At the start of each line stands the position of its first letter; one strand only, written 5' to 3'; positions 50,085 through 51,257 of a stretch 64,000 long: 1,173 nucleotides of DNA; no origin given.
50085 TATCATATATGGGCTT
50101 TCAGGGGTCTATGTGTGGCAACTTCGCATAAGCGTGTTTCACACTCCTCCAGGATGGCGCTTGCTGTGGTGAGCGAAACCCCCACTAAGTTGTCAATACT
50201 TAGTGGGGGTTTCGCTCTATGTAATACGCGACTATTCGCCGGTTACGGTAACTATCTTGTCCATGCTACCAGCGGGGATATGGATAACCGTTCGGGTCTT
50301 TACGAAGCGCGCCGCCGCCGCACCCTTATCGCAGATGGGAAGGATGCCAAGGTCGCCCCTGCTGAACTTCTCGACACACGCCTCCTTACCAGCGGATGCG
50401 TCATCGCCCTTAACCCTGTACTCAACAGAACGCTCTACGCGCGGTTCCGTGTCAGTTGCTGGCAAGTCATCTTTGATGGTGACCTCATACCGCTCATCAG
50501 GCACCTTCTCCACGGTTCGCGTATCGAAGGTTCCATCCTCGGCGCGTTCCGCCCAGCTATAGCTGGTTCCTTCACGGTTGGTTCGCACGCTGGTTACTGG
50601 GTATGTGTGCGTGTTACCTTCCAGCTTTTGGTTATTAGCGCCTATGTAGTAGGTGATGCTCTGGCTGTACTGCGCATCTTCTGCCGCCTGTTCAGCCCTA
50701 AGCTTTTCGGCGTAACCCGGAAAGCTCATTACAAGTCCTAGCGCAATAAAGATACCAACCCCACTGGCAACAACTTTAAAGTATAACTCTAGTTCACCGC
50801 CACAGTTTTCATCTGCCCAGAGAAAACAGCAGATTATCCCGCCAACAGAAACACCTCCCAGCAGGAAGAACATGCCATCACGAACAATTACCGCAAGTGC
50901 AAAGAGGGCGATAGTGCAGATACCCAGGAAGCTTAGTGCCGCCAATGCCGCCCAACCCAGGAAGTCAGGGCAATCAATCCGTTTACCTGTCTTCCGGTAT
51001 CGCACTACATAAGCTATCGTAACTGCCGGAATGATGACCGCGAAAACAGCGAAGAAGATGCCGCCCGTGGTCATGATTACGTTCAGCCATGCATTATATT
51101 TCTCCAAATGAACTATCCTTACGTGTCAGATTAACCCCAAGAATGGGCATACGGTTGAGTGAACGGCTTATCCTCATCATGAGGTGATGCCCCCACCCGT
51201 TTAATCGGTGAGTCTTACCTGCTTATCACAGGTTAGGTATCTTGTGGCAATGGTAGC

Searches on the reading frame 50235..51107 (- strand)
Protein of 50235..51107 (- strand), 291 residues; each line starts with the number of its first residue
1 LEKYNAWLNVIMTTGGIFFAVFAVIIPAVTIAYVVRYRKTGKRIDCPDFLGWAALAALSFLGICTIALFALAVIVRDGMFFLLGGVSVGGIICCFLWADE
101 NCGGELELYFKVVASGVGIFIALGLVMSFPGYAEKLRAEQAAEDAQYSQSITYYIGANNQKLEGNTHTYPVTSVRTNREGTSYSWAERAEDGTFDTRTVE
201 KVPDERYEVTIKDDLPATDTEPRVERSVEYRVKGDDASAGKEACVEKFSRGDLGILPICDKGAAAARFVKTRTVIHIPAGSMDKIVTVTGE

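Call 6: search_protein_families(library=pfam, proteins=[window:50235-51107:-], max_evalue=1)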
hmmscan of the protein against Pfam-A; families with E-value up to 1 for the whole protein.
window:50235-51107:- (291 aa): 2 families
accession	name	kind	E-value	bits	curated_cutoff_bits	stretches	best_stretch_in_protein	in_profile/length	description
PF10558.14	MTP18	-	0.1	13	25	1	9-39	102-132/171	Mitochondrial 18 KDa protein (MTP18)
PF12263.13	DUF3611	-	0.39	11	27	1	13-46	48-81/175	Protein of unknown function (DUF3611)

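Call 7: search_protein_families(library=phrogs, proteins=[window:50235-51107:-], max_evalue=0.1)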
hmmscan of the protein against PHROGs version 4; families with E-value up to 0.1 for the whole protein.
window:50235-51107:- (291 aa): 0 families

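Call 58: search_protein_families(library=ncbifam, proteins=[window:50235-51107:-], max_evalue=0.1)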
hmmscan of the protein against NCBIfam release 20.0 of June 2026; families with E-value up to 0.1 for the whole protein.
window:50235-51107:- (291 aa): 0 families

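Call 59: search_protein_families(library=padloc, proteins=[window:50235-51107:-], max_evalue=0.1)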
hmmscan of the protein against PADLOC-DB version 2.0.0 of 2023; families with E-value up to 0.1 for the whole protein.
window:50235-51107:- (291 aa): 0 families
